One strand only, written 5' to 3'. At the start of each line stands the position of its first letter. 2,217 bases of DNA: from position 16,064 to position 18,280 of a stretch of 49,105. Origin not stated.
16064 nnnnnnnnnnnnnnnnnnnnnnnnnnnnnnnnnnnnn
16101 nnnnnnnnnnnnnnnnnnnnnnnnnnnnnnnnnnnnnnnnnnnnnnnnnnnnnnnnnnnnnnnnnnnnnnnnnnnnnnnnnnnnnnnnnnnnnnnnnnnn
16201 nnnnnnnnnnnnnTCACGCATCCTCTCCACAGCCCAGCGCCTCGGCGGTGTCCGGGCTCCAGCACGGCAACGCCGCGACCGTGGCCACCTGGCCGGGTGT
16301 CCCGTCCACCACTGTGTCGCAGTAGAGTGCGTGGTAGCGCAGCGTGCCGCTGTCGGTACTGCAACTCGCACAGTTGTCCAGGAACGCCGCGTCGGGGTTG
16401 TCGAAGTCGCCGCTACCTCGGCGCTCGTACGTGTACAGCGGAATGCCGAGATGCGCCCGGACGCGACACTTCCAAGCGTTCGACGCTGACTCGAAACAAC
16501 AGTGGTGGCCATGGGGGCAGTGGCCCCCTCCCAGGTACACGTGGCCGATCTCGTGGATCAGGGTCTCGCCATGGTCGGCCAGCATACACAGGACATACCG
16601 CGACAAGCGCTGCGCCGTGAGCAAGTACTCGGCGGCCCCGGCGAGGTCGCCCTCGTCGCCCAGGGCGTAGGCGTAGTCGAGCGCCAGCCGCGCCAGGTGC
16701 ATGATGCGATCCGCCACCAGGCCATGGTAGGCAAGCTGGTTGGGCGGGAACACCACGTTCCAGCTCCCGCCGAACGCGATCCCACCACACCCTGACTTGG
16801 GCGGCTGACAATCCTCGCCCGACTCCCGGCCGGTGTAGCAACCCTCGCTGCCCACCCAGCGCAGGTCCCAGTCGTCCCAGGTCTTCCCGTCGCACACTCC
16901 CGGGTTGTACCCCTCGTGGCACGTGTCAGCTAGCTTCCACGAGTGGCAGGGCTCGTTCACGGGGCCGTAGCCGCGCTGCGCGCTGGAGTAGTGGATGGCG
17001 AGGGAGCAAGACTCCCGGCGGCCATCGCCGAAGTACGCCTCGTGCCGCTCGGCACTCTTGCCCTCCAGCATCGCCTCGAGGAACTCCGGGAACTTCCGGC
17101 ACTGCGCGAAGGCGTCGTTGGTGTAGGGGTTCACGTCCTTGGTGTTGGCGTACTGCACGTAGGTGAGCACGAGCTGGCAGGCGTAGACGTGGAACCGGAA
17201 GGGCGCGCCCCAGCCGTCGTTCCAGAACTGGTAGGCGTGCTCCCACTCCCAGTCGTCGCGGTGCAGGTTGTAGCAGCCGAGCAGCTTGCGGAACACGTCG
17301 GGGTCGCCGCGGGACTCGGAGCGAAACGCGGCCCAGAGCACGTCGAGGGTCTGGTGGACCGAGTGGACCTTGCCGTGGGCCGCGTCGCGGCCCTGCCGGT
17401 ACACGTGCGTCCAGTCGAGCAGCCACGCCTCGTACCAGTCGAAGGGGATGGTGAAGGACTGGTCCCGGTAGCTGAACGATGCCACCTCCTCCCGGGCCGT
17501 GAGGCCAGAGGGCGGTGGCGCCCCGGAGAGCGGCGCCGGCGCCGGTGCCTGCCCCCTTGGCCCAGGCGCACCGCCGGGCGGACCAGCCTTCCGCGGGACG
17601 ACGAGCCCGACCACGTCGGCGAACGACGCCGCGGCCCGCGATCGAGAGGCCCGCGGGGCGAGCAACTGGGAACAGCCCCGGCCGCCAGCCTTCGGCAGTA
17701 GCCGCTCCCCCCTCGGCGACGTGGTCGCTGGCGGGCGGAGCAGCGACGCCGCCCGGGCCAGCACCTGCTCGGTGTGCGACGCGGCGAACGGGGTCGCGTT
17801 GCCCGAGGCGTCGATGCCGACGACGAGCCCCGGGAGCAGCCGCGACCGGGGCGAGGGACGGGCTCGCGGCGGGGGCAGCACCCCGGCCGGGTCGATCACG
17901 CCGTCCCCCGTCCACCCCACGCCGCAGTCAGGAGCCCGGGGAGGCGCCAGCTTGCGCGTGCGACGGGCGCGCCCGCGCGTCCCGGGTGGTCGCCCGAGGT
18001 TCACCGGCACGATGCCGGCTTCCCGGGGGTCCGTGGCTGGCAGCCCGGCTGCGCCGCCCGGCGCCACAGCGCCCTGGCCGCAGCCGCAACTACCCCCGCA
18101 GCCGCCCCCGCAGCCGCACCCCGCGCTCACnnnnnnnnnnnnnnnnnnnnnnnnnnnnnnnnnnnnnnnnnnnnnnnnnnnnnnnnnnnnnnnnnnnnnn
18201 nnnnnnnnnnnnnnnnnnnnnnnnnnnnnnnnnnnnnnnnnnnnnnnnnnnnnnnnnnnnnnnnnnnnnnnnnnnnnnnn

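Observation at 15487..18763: About 3 kb inserted between psd and its neighbour, bracketed by ~125-bp direct repeats that duplicate the psd 3' end (att-like), with no integrase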

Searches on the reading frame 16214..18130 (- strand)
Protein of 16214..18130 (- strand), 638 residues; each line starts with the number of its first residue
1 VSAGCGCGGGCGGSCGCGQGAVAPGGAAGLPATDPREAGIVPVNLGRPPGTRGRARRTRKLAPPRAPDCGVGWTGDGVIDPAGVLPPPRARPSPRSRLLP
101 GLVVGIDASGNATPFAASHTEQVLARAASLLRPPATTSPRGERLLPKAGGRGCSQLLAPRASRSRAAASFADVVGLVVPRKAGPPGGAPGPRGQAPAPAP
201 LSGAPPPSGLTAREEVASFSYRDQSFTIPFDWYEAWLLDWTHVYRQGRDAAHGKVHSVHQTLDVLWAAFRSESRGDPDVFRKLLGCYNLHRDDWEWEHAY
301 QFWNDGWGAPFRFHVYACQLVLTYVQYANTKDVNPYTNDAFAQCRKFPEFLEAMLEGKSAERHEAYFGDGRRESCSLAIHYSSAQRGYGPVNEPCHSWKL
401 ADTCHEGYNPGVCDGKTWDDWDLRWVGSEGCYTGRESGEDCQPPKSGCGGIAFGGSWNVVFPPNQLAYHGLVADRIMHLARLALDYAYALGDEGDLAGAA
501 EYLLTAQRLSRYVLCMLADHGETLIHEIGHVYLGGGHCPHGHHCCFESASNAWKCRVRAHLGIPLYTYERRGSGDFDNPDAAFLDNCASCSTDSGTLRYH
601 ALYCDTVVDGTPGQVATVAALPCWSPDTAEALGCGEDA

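Call 7: search_protein_families(library=pfam, proteins=[window:16214-18130:-], max_evalue=0.01)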
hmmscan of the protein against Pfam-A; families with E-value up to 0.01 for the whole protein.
window:16214-18130:- (638 aa): 0 families

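Call 9: find_homologous_proteins(query=window:16214-18130:-, max_evalue=0.001)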
Query window:16214-18130:- (638 aa): 3 proteins with E <= 0.001 among 8000 candidates.
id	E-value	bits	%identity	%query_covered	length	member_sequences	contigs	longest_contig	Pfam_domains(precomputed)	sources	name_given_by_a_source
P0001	0.0e+0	1474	100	97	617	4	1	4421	-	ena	-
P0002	1.9e-190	653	51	99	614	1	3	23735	-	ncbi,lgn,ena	-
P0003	8.5e-82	294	34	89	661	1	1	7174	-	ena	-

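Call 10: search_protein_families(library=ncbifam, proteins=[window:16214-18130:-], max_evalue=0.1)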
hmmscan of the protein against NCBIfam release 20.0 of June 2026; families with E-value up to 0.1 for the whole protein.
window:16214-18130:- (638 aa): 0 families

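Call 11: search_protein_families(library=phrogs, proteins=[window:16214-18130:-], max_evalue=0.1)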
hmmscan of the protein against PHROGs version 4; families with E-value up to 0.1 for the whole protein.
window:16214-18130:- (638 aa): 0 families

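Call 12: find_encoding_contigs(protein=P0002, flank=10000, max_places=6)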
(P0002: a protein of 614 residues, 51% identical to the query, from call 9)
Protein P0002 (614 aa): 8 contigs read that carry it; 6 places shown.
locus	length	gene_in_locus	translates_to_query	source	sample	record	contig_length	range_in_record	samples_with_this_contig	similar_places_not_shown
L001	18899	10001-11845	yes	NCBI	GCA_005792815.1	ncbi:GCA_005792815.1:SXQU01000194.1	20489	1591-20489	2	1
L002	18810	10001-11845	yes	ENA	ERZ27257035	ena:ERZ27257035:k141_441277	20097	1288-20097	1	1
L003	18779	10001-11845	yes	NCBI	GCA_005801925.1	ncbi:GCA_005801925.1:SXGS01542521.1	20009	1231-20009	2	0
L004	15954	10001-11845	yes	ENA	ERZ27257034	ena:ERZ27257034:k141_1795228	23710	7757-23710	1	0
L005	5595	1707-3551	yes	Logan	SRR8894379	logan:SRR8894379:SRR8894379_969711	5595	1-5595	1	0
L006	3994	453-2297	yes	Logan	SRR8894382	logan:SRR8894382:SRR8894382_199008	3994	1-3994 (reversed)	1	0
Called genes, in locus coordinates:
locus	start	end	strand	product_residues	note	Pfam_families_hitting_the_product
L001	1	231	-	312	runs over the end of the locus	PF07751:Abi_2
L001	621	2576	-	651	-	PF11617:Cu-binding_MopE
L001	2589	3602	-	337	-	PF01073:3Beta_HSD (weak), PF01370:Epimerase, PF04321:RmlD_sub_bind, PF07993:NAD_binding_4 (weak), PF13460:NAD_binding_10, PF07993:NAD_binding_4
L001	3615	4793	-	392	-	PF01135:PCMT (faint), PF01209:Ubie_methyltran, PF01728:FtsJ (faint), PF13489:Methyltransf_23, PF08241:Methyltransf_11, PF13649:Methyltransf_25, PF13847:Methyltransf_31, PF08241:Methyltransf_11 (weak), +2 more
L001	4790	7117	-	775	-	PF15902:Sortilin-Vps10 (faint)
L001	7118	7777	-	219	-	PF00483:NTP_transferase, PF12804:NTP_transf_3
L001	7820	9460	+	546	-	PF00501:AMP-binding, PF23562:AMP-binding_C_3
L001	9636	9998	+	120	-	-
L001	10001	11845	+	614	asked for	-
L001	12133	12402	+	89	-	-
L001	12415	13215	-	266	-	PF00941:FAD_binding_5, PF03450:CO_deh_flav_C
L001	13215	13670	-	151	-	PF00111:Fer2 (weak), PF13085:Fer2_3 (weak), PF01799:Fer2_2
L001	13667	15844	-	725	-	PF01315:Ald_Xan_dh_C, PF02738:MoCoBD_1, PF20256:MoCoBD_2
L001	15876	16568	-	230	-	-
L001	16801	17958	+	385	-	PF00072:Response_reg, PF00563:EAL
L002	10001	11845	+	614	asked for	-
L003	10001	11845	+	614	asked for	-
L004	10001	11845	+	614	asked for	-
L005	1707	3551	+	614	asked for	-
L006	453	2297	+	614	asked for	-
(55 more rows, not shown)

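Call 13: find_encoding_contigs(protein=P0003, flank=10000, max_places=6)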
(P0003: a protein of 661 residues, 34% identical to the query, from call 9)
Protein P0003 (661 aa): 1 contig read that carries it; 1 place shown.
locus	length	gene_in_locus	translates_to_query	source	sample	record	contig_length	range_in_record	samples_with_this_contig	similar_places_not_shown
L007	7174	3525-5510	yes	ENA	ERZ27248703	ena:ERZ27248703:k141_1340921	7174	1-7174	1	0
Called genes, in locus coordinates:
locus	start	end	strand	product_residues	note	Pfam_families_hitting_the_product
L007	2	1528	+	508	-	?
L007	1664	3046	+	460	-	PF13250:SNIPE, PF10544:T5orf172, PF13455:MUG113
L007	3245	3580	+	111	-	-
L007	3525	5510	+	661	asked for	-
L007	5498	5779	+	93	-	-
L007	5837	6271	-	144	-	PF13495:Phage_int_SAM_4 (weak)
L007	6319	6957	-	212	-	PF00239:Resolvase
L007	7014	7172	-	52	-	?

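Call 14: find_encoding_contigs(protein=P0001, flank=10000, max_places=6)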
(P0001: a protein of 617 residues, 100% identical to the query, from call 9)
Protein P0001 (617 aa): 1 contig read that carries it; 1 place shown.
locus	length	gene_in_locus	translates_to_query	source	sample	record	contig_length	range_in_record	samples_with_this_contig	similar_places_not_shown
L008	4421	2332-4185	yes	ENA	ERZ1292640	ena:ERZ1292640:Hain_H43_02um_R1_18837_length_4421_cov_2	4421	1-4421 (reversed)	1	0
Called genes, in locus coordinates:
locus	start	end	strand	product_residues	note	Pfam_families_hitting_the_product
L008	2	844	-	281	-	?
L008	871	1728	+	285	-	PF02666:PS_Dcarbxylase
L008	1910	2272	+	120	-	-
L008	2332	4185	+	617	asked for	-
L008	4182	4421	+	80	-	?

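Call 15: search_protein_families(library=padloc, proteins=[window:16214-18130:-], max_evalue=1)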
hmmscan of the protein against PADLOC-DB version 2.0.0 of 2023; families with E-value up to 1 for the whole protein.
window:16214-18130:- (638 aa): 0 families

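Call 61: search_protein_families(library=pfam, alignment_id=A7, max_evalue=1)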
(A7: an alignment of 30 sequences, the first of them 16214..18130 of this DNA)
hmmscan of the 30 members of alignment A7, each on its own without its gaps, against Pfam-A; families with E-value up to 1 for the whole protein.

A. member 1, window:16214-18130:- (638 aa): 0 families

B. families by the number of members that match (of 30 scanned): 7 families
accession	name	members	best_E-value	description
PF07998.17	Peptidase_M54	8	0.0032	Peptidase family M54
PF13688.12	Reprolysin_5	2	0.023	Metallo-peptidase family M12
PF18372.7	I-EGF_1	1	0.0041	Integrin beta epidermal growth factor like domain 1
PF19969.4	VMAP-M8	1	0.099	vWA-MoxR associated protein middle region (VMAP-M) 8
PF20800.2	Xp10_P7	1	0.15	Xanthomonas phage Xp10 Transcription regulator P7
PF09621.15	LcrR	1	0.21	Type III secretion system regulator (LcrR)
PF10263.15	SprT-like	1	0.27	SprT-like family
